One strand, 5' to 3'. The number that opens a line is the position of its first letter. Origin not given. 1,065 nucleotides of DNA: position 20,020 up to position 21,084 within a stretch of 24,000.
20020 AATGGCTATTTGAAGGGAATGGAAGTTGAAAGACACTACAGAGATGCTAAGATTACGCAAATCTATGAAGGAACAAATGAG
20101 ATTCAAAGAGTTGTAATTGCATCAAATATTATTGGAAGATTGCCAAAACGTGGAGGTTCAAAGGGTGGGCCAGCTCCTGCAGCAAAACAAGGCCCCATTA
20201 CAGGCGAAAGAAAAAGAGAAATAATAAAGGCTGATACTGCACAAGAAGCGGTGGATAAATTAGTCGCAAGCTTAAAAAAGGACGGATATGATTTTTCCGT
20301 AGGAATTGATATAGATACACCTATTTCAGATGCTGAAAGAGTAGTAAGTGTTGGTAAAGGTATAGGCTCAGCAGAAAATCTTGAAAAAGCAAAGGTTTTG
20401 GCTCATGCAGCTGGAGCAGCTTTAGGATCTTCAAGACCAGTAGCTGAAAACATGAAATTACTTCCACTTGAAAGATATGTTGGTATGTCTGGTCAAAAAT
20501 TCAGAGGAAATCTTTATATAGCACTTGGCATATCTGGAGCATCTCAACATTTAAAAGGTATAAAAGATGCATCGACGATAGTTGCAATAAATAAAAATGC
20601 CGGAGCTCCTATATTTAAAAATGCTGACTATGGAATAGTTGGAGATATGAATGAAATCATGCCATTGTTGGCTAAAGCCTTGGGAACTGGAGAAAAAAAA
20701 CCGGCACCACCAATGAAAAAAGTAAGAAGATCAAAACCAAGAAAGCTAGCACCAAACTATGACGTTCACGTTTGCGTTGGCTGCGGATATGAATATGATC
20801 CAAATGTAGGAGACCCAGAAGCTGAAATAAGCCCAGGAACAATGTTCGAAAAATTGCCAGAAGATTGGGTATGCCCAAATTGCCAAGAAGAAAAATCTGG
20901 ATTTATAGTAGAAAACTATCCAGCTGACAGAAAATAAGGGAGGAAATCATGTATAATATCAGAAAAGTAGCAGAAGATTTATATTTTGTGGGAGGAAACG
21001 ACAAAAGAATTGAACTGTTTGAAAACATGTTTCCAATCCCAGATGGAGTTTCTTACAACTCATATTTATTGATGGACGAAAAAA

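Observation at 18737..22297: Hard-wired acyl-CoA dehydrogenase / ETF-alpha FAD domain / rubredoxin fusion in a two-gene operon with a flavodiiron O2/NO reductase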

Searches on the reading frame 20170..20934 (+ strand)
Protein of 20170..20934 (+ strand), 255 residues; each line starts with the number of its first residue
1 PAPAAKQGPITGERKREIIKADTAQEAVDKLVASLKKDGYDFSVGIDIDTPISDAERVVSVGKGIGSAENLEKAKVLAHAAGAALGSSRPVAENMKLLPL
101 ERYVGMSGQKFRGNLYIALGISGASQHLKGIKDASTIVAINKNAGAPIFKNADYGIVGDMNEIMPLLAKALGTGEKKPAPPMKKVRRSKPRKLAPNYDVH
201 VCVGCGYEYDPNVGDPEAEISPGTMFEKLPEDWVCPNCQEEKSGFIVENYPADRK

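Call 17: find_related_loci(query=window:20290-20934:+, collection=genome_contigs, flank=5000)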
Query window:20290-20934:+ (215 aa) in genome_contigs; peptide patterns used: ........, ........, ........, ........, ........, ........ (x = any residue, [..] = any of these).
600 stretches matched a pattern (row limit reached: there are more); 455 encode a relative of the query (tblastn E <= 1e-3); the best 80 are kept; 80 distinct loci.
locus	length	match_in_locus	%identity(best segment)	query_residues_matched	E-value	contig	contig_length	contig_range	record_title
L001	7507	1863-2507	84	1-215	5e-123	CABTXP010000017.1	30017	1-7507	MAG TPA_asm: uncultured Clostridiales bacterium isolate MGYG-HGUT-03759 genome assembly, contig: GUT_GENOME243569_17, wh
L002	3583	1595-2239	83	1-215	5e-124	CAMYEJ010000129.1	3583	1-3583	MAG TPA_asm: uncultured Peptoniphilus sp. isolate SRR17635698_bin.23_metaWRAP_v1.3_MAG genome assembly, contig: ERZ14212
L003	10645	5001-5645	81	1-215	1e-120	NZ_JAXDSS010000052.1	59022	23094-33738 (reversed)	MAG: Peptoniphilus sp. isolate SUG3066 k141_549441, whole genome shotgun sequence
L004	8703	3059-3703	82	1-215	1e-119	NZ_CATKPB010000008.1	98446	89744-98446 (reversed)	Peptoniphilus genitalis strain Marseille-Q7072 contig00008, whole genome shotgun sequence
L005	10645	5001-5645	81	1-215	4e-120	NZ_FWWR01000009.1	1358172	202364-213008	Peptoniphilus asaccharolyticus DSM 20463, whole genome shotgun sequence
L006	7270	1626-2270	80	1-215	5e-116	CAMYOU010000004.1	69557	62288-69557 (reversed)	MAG TPA_asm: uncultured Peptostreptococcaceae bacterium isolate SRR17635647_bin.24_metaWRAP_v1.3_MAG genome assembly, co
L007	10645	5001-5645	85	1-215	2e-115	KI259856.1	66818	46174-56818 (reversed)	Peptostreptococcaceae bacterium oral taxon 113 str. W5053 genomic scaffold Scaffold81, whole genome shotgun sequence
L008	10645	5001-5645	85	1-215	4e-125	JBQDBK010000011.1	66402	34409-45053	MAG: Peptoniphilaceae bacterium isolate AOP35_05H_surf _bin _17 AOP35_05H_surf.bin.17_11, whole genome shotgun sequence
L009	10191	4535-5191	82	1-215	3e-114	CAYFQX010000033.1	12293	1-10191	MAG TPA_asm: uncultured Peptoniphilaceae bacterium isolate ERP107106_co1_186 genome assembly, contig: NODE_5012_length_1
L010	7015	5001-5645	84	1-215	4e-114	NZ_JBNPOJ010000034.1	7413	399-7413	Peptoniphilus sp. SGI.035 HD154_33, whole genome shotgun sequence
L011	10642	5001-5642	84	1-214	4e-114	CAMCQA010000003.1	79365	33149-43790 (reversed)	MAG: uncultured Clostridia bacterium isolate SRR15732360_bin.15_metaWRAP_v1.3_MAG genome assembly, contig: ERZ9426306.16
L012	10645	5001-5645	85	1-215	6e-114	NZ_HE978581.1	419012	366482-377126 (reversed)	Peptoniphilus obesi ph1, whole genome shotgun sequence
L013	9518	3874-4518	83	1-215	8e-114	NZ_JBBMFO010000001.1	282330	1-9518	Peptoniphilus hominis (ex Hitch et al. 2025) strain CLA-SR-H025 CLA-SR-H025_contig_1_length_282330, whole genome shotgun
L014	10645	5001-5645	83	1-215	1e-113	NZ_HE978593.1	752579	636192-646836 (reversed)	Peptoniphilus timonensis JC401, whole genome shotgun sequence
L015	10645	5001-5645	83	1-215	5e-113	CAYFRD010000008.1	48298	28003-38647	MAG TPA_asm: uncultured Peptoniphilus sp. isolate ERP107106_co1_232 genome assembly, contig: NODE_552_length_48298_cov_1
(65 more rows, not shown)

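Call 41: search_solved_structures(query=window:20170-20934:+, max_evalue=0.001, show_alignments=2)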
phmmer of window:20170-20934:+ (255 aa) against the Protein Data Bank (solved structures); distinct sequences matched with E-value up to 0.001: 80 (the best 60 are shown).
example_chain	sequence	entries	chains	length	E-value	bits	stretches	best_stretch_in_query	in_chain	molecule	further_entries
5ol2_A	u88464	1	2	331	3.2e-26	95.4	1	51-176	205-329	Electron transfer flavoprotein large subunit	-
1efp_A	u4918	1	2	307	5.4e-26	94.6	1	51-168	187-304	PROTEIN (ELECTRON TRANSFER FLAVOPROTEIN)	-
1o94_D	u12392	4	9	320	1.8e-24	89.6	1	34-165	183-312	ELECTRON TRANSFER FLAVOPROTEIN ALPHA-SUBUNIT | ELECTRON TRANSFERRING FLAVOPROTEIN ALPHA-SUBUNIT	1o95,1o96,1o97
1efv_A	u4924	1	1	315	3.8e-24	88.6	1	52-170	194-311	ELECTRON TRANSFER FLAVOPROTEIN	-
1t9g_R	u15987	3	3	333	4.2e-24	88.4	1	52-170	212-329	Electron transfer flavoprotein alpha-subunit, mitochondrial | Electron transfer flavoprotein alpha-subunit, mitochondrial precursor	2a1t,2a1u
3clu_D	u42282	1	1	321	5e-24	88.2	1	34-165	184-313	Electron transfer flavoprotein subunit alpha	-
3clt_D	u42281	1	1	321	9.3e-24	87.3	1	34-165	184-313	Electron transfer flavoprotein subunit alpha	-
7koe_B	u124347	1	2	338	1.1e-23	87.1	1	6-170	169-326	Electron transfer flavoprotein, alpha subunit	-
3clr_D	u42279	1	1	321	1.3e-23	86.8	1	34-165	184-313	Electron transfer flavoprotein subunit alpha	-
6fah_A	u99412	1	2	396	2e-23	86.2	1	50-171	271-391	Caffeyl-CoA reductase-Etf complex subunit CarE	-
3cls_D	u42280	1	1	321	2.3e-23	86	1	34-165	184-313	Electron transfer flavoprotein subunit alpha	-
5ow0_A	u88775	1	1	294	4.9e-23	84.9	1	49-171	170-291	Electron transfer flavoprotein, alpha subunit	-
4kpu_A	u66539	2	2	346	1.2e-21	80.4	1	47-170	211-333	Electron transfer flavoprotein alpha subunit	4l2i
7qh2_A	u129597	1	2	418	1.6e-17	66.9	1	51-170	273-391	Lactate dehydrogenase (NAD(+),ferredoxin) subunit LctC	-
1e8j_A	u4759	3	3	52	5.8e-16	61.7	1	198-245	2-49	RUBREDOXIN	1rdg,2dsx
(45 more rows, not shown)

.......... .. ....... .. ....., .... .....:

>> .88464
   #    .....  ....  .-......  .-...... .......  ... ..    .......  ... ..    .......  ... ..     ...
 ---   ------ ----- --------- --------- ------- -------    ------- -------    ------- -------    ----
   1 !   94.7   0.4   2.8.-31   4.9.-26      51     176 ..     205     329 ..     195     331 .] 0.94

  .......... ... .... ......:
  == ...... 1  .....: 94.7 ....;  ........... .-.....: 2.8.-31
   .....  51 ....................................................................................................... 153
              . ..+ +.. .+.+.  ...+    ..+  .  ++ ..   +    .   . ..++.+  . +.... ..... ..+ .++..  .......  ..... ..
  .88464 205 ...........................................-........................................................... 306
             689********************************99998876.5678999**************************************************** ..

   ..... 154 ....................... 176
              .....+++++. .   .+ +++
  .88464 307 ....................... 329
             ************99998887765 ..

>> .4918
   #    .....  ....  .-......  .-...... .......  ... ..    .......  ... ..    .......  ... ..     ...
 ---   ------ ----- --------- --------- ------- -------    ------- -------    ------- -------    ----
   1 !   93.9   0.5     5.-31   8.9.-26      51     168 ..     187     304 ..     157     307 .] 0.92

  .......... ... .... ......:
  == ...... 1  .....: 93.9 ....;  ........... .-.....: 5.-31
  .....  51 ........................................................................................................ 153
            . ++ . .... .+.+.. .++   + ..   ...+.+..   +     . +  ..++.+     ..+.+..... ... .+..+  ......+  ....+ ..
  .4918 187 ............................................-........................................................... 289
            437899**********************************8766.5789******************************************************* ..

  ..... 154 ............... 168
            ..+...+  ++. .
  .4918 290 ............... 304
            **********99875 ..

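Call 46: search_dna_similar(query=window:20290-20934:+, collection=plasmids, mode=protein, max_evalue=1e-20, max_rows=15)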
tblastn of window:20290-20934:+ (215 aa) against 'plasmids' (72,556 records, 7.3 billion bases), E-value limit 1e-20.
Records with a match: 22; places in all: 26; records where one place covers at least 80% of the query: 2.
Best place of each record, by identity: 60-80% 2; <60% 20.
By first word of the organism name: Escherichia 10; Natribaculum 3; Proteus 2; Vescimonas 1; Fusobacterium 1; Massilia 1; Cupriavidus 1; Halalkalicoccus 1; Salinigranum 1; Acetoanaerobium 1.
By predicted mobility (MOB-suite, as given by PLSDB): non-mobilizable 17; mobilizable 3; conjugative 2.
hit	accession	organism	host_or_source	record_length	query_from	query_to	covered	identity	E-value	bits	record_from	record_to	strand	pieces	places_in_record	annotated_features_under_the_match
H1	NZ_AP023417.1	Vescimonas fastidiosa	Homo sapiens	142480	1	206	96%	68.9%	8e-80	266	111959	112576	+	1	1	acyl-CoA dehydrogenase family protein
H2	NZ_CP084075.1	Fusobacterium vincentii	-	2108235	1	206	96%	65.2%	4e-78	261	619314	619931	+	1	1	none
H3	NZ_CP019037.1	Massilia putida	Soil,wolfram mine tailing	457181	9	155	68%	47.3%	1e-21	99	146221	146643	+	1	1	FAD-binding protein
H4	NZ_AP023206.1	Escherichia coli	Homo sapiens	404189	3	132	60%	52.3%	3e-25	109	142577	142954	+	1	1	fixB: electron transfer flavoprotein subunit alpha/FixB family protein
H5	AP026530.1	Escherichia coli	whole organism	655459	3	132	60%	52.3%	3e-25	109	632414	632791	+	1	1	fixB: protein FixB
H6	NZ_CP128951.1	Escherichia coli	-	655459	3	132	60%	52.3%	3e-25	109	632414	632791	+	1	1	fixB: electron transfer flavoprotein subunit alpha/FixB family protein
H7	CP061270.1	Escherichia coli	Sheep,cell culture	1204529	3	132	60%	52.3%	3e-25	109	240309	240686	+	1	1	electron transfer flavoprotein subunit alpha/FixB family protein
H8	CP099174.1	Escherichia coli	culture,Pooled soil sample collected ...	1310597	3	132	60%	52.3%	3e-25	109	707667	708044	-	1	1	fixB: electron transfer flavoprotein subunit alpha/FixB family protein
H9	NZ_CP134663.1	Escherichia coli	Larus michahellis,bacteria,cloaca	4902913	3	132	60%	52.3%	3e-25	109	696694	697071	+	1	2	none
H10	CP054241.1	Escherichia coli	Homo sapiens,bone infection of foot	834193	6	132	59%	52.8%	3e-25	109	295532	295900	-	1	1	electron transfer flavoprotein subunit alpha/FixB family protein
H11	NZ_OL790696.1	Escherichia coli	-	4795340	6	132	59%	52.8%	3e-25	109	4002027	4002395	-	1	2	none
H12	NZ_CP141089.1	Escherichia coli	Homo sapiens,Infected Human Urine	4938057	3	132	60%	51.5%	1e-24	108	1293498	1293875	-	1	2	none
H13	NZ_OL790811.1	Proteus mirabilis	-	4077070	5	131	59%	51.2%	1e-25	110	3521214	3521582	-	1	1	none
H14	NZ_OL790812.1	Proteus mirabilis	-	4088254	5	131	59%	51.2%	1e-25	110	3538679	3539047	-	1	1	none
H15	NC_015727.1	Cupriavidus necator N-1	soil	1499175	12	132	56%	52.1%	3e-22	100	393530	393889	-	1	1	record has no annotation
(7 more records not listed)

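Call 47: get_annotated_region(hit=H2, flank=5000)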
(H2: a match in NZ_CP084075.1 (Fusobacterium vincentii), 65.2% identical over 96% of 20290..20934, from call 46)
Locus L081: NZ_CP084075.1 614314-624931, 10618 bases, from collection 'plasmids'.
description: Fusobacterium vincentii strain SB055 plasmid pSB055A, complete sequence
organism: Fusobacterium vincentii (NCBI taxid 155615)
taxonomy: Bacteria; Fusobacteriota; Fusobacteriia; Fusobacteriales; Fusobacteriaceae; Fusobacterium; Fusobacterium vincentii
host: -; source: -; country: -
typing (MOB-suite, as given by PLSDB): non-mobilizable
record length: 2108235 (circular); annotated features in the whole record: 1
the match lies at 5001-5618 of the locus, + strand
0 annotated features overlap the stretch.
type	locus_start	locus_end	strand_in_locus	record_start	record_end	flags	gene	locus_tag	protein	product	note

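Call 48: get_annotated_region(hit=H1, flank=4000)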
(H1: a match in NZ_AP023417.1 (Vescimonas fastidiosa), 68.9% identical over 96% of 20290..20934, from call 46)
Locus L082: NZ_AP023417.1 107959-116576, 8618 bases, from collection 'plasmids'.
description: Vescimonas fastidiosa strain MM35 plasmid pMM35_02
organism: Vescimonas fastidiosa (NCBI taxid 2714353)
taxonomy: Bacteria; Bacillota; Clostridia; Eubacteriales; Oscillospiraceae; Vescimonas; Vescimonas fastidiosa
host: -; source: Homo sapiens; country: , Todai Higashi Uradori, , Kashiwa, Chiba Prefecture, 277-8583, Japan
typing (MOB-suite, as given by PLSDB): non-mobilizable
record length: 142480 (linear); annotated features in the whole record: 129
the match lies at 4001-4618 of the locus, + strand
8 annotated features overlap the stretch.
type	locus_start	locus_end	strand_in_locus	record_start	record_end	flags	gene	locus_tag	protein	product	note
CDS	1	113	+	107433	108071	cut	-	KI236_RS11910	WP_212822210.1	hypothetical protein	-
CDS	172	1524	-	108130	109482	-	-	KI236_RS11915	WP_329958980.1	AAA family ATPase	-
CDS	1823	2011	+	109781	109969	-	-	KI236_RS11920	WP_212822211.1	hypothetical protein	-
CDS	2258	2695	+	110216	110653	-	-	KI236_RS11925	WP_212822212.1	Rrf2 family transcriptional regulator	-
CDS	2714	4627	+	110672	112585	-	-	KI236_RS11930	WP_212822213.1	acyl-CoA dehydrogenase family protein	GO:0006635 - fatty acid beta-oxidation [Evidence IEA]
CDS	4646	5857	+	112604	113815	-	-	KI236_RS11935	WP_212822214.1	FprA family A-type flavoprotein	-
CDS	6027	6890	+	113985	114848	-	-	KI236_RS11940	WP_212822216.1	nitroreductase family protein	-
CDS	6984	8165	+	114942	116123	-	-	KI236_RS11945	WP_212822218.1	MBL fold metallo-hydrolase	-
